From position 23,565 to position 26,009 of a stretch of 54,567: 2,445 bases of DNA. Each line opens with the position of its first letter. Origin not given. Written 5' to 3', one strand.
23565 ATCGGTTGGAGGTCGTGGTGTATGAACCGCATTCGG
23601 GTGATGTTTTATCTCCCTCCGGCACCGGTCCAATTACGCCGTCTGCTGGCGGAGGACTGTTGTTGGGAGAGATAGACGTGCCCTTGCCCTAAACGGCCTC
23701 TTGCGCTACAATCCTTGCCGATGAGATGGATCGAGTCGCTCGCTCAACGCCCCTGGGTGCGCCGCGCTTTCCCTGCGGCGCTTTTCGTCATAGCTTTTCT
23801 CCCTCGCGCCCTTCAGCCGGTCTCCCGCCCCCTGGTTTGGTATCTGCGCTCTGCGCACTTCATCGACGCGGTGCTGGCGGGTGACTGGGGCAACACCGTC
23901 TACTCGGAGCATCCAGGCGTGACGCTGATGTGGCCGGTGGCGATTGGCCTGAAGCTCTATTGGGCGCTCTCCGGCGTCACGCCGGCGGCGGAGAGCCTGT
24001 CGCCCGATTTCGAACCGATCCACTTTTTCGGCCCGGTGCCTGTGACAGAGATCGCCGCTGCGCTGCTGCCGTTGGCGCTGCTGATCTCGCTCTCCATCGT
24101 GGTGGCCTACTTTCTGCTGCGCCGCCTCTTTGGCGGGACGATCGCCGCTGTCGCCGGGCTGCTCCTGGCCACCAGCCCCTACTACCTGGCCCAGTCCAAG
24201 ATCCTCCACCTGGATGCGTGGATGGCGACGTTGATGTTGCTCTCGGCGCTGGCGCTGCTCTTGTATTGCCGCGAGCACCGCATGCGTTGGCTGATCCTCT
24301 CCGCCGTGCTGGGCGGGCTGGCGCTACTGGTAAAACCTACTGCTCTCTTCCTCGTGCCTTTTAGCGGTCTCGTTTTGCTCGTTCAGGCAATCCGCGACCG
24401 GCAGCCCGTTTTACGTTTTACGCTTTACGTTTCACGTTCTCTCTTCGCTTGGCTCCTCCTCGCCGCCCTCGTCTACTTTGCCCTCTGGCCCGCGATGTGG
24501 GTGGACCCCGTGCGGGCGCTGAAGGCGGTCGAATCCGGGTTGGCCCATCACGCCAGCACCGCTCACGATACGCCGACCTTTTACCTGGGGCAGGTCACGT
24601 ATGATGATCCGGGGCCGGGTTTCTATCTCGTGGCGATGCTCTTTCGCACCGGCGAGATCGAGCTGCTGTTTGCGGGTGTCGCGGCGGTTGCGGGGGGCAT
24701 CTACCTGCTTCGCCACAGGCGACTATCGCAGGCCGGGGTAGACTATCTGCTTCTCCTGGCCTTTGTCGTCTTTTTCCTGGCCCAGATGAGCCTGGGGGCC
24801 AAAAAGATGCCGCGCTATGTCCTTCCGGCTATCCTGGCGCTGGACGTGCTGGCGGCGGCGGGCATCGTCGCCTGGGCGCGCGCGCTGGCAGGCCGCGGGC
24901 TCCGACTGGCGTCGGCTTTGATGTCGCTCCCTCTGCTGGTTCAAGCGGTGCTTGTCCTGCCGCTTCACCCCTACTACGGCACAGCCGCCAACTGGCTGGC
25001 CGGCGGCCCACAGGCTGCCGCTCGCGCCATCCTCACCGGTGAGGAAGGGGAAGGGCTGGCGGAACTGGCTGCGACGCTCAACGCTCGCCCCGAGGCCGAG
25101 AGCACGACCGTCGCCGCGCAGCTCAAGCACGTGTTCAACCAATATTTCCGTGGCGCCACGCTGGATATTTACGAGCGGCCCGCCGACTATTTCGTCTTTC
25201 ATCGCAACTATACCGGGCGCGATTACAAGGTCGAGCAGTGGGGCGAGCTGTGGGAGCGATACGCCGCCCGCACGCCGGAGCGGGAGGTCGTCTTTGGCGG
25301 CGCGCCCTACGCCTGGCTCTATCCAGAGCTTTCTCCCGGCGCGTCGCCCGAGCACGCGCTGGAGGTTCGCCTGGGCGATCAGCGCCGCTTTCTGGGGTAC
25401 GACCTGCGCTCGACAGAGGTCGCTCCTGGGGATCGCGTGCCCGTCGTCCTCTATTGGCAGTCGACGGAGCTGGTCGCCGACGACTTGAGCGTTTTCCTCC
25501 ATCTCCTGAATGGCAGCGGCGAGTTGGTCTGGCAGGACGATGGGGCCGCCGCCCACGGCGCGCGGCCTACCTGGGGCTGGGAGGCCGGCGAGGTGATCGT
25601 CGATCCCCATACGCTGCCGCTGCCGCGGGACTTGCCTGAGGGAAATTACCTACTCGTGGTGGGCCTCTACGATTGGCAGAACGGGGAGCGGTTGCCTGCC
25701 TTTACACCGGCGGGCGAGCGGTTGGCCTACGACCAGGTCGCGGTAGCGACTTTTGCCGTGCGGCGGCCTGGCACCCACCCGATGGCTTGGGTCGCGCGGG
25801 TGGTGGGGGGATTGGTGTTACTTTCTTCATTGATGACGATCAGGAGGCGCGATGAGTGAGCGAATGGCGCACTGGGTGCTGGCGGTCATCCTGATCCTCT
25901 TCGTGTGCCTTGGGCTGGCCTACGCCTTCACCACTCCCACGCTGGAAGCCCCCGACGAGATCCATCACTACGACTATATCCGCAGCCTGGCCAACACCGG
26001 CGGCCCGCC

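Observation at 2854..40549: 36-kb co-directional array of 13 GT-C-type membrane glycosyltransferase paralogues (14 GT-C modules), closed by a Wzy_C protein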

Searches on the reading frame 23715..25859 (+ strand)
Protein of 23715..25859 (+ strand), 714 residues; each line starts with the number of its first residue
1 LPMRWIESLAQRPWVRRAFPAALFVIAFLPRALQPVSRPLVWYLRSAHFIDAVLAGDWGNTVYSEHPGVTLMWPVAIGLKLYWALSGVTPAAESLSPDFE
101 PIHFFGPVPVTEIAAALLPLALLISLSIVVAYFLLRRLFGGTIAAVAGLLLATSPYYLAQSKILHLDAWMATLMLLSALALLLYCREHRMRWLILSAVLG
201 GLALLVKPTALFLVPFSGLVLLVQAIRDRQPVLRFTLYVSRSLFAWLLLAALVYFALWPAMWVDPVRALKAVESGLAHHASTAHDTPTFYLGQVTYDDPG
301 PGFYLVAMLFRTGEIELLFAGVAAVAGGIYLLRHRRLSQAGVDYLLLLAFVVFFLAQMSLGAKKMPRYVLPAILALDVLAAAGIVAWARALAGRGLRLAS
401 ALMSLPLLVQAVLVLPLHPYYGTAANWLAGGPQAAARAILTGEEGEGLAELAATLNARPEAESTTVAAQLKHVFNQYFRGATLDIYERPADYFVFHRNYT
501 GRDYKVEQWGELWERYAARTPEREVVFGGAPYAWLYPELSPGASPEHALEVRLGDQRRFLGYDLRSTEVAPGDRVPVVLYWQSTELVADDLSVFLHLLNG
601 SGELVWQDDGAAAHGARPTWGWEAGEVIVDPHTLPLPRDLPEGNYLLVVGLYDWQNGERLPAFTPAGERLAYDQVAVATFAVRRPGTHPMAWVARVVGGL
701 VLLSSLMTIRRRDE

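Call 5: search_protein_families(library=pfam, proteins=[window:23715-25859:+], max_evalue=0.01)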
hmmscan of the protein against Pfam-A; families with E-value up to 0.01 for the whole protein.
window:23715-25859:+ (714 aa): 2 families
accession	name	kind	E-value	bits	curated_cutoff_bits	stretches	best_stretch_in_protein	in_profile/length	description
PF13231.12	PMT_2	-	3.4e-14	53.8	26.1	1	114-251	22-156/160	Dolichyl-phosphate-mannose-protein mannosyltransferase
PF02366.24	PMT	-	2.1e-07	31.2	22.7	1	108-254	78-233/245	Dolichyl-phosphate-mannose-protein mannosyltransferase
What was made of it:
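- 23721..25859 (+): Type A GT-C, one CTD, TM anchor. First gene with host-like GC3. PMT_2 53.8 bits (call 5).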

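Call 59: search_solved_structures(query=A3, max_evalue=1)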
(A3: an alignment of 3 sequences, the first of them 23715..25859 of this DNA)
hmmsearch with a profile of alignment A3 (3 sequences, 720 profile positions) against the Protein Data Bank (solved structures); distinct sequences matched with E-value up to 1: 2.
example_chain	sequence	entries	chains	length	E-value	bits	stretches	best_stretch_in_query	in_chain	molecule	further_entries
5ezm_A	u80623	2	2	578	0.00068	21.3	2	340-408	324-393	4-amino-4-deoxy-L-arabinose transferase or related glycosyltransferases of PMT family | 4-amino-4-deoxy-L-arabinose (L-Ara4N) transferase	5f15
5iko_A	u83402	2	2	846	0.85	11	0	471-526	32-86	Glycogen phosphorylase, brain form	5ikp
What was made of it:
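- Closest known: ArnT / PMT_2. Same: Weak sequence match of type A to ArnT 5ezm, E 7e-4 (call 59).
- Tried and rejected: Type A gave only a weak ArnT match (call 59).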

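Call 85: search_protein_families(library=ncbifam, proteins=[window:23721-25859:+], max_evalue=0.1)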
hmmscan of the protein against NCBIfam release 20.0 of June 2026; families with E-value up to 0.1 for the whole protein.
window:23721-25859:+ (712 aa): 2 families
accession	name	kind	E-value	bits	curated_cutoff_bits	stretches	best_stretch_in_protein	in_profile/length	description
TIGR03663.1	TIGR03663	subfamily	1.6e-08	34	126.25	1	109-393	69-345/435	flippase activity-associated protein Agl23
NF009784.2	PRK13279.1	equivalog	0.00022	20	567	1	335-417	287-367/539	lipid IV(A) 4-amino-4-deoxy-L-arabinosyltransferase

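Call 88: find_related_loci(query=window:23721-25859:+, collection=metagenome_contigs, flank=10000)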
Query window:23721-25859:+ (712 aa) in metagenome_contigs; peptide patterns used: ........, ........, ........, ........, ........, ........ (x = any residue, [..] = any of these).
248 stretches matched a pattern; 193 encode a relative of the query (tblastn E <= 1e-3); the best 80 are kept; 80 distinct loci.
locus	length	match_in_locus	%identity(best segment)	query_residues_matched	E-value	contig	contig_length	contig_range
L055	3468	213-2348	89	1-712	0e+0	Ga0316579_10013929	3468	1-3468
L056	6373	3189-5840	86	1-712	0e+0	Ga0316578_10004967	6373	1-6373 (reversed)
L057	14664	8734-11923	78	10-711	0e+0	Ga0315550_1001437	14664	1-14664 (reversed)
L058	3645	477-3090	76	10-712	0e+0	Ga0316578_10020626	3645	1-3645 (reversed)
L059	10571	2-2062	78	28-711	0e+0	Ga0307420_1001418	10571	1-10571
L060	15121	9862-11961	69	15-710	0e+0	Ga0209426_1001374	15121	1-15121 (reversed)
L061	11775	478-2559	70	12-709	0e+0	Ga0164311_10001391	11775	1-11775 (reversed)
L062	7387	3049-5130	70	12-709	0e+0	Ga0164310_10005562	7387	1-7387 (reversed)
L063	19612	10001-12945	69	14-704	0e+0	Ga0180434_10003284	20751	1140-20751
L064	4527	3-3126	88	266-712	0e+0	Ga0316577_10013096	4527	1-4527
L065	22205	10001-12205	66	14-709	0e+0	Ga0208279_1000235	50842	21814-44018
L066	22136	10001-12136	76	13-709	0e+0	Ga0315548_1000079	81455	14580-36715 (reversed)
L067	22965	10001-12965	39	1-687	5e-130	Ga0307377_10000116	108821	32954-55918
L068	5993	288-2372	39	1-683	2e-130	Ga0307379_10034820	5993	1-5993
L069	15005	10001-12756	74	21-709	2e-129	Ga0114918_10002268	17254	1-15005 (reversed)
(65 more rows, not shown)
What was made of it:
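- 23721..25859 (+): Orthologues 66-89% identical (call 88).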

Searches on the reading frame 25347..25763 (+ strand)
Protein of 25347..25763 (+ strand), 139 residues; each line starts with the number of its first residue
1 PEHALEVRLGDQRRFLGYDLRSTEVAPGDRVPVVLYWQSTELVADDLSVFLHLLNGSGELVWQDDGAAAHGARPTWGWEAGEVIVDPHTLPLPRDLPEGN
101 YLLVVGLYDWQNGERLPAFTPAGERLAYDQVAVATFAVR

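Call 42: search_solved_structures(query=A5, max_evalue=10)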
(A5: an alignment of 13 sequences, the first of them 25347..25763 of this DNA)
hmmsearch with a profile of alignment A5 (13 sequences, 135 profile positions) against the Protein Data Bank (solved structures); distinct sequences matched with E-value up to 10: 3.
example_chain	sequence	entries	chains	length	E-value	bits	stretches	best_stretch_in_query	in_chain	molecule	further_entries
6aep_A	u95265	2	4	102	0.97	12.3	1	5-44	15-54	Primosomal protein 1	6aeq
4kkp_A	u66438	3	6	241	1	12.2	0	79-117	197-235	RbmA protein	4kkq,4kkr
4be5_A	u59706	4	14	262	1.3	11.9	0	79-117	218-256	RBMA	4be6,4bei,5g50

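Call 43: search_protein_families(library=pfam, alignment_id=A5, max_evalue=10)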
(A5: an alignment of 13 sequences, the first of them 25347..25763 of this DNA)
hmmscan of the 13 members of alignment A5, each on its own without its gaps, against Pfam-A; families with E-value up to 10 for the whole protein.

A. member 1, window:25347-25763:+ (139 aa): 0 families

B. families by the number of members that match (of 13 scanned): 6 families
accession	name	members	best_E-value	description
PF00681.25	Plectin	1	0.036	Plectin repeat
PF10633.15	NPCBM_assoc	1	0.06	NPCBM-associated, NEW3 domain of alpha-galactosidase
PF24318.1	DUF7490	1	0.078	Domain of unknown function (DUF7490)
PF12690.13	BsuPI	1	0.15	Intracellular proteinase inhibitor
PF16116.10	DUF4832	1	0.24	Domain of unknown function (DUF4832)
PF00227.31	Proteasome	1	0.26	Proteasome subunit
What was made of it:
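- Closest known: Mycobacterial and corynebacterial arabinogalactan/LAM GT-C set. Different: The CTD is a different family without a Pfam model (call 43).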

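Call 50: search_protein_representatives(alignment_id=A5)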
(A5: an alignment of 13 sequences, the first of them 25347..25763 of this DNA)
Query: 13 sequences, 135 profile positions. Proteins with E-value up to 0.001 (for the whole library): 31533; up to 1e-10: 22480; up to 1e-30: 7513. The best 150 are listed.
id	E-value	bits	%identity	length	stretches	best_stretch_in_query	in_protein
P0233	3.2e-107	370.0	-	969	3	2-131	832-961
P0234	4.1e-104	360.0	-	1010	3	2-131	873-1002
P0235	4.7e-104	359.8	-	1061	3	2-132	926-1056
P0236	2.5e-103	357.4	-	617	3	3-131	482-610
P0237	1.4e-101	351.7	-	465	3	3-126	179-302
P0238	5.6e-101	349.8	-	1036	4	2-134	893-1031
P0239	8.4e-101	349.2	-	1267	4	6-133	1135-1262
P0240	4.0e-100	347.0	-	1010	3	5-126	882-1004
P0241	4.2e-100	347.0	-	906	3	2-134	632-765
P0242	2.1e-99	344.7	-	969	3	1-134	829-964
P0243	3.5e-99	344.0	-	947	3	6-134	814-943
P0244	7.2e-99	343.0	-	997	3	6-132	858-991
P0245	7.3e-99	343.0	-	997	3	3-132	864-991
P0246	1.2e-98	342.3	-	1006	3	2-134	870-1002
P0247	1.4e-98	342.0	-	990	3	2-133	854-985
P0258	1.7e-94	328.8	-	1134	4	6-132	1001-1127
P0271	1.5e-90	316.0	-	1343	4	7-133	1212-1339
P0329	7.1e-84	294.4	-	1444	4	3-123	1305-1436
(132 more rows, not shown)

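Call 51: list_cluster_members(proteins=[P0233, P0234, P0235, P0238, P0239, P0241, P0243, P0258, P0271, P0329])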
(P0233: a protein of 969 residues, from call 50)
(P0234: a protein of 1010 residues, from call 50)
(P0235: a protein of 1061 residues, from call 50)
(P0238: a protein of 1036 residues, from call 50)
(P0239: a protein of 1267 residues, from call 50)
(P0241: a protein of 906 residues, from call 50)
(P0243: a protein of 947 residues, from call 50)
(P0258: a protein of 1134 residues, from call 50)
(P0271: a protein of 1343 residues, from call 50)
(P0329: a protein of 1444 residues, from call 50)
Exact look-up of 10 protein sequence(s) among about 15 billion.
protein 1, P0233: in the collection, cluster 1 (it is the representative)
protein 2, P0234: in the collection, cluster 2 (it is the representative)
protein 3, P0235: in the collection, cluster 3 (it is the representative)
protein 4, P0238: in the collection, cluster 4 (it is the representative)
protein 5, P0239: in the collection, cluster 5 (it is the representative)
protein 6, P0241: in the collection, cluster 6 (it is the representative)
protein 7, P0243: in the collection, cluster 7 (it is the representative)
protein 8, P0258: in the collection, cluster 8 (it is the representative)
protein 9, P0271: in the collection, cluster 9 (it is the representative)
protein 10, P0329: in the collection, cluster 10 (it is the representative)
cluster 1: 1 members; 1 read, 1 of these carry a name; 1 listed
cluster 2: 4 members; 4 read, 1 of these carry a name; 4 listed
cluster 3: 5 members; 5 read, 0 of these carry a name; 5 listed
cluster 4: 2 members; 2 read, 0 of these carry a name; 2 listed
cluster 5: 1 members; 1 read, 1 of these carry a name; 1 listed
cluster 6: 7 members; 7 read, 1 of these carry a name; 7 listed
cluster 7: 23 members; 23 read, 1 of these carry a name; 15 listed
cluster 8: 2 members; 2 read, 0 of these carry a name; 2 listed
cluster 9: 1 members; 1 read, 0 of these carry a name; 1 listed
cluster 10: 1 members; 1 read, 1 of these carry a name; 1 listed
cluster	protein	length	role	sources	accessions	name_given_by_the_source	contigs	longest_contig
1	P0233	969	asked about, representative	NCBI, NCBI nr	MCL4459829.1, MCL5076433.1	MAG: glycosyltransferase family 39 protein [Chloroflexi bacterium] | glycosyltransferase family 39 protein [Chloroflexota bacterium]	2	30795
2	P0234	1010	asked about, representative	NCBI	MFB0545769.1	MAG: ArnT family glycosyltransferase [Anaerolineae bacterium]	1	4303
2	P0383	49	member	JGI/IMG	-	-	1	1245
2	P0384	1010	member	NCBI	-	-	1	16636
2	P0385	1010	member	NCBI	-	-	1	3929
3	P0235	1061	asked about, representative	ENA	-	-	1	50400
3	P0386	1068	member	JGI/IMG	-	-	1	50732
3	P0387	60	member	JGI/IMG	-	-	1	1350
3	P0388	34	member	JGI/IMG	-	-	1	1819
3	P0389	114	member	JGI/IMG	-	-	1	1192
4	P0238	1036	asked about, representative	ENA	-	-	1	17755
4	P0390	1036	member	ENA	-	-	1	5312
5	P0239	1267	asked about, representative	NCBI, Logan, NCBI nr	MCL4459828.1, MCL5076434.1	MAG: glycosyltransferase family 39 protein [Chloroflexi bacterium] | glycosyltransferase family 39 protein [Chloroflexota bacterium]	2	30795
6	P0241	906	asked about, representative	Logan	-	-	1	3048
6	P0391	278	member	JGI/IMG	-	Gpi18-like mannosyltransferase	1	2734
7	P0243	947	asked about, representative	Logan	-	-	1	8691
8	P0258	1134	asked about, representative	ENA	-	-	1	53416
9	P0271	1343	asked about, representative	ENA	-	-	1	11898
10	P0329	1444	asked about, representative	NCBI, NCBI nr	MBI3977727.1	MAG: hypothetical protein HY331_06035 [Chloroflexi bacterium] | hypothetical protein [Chloroflexota bacterium]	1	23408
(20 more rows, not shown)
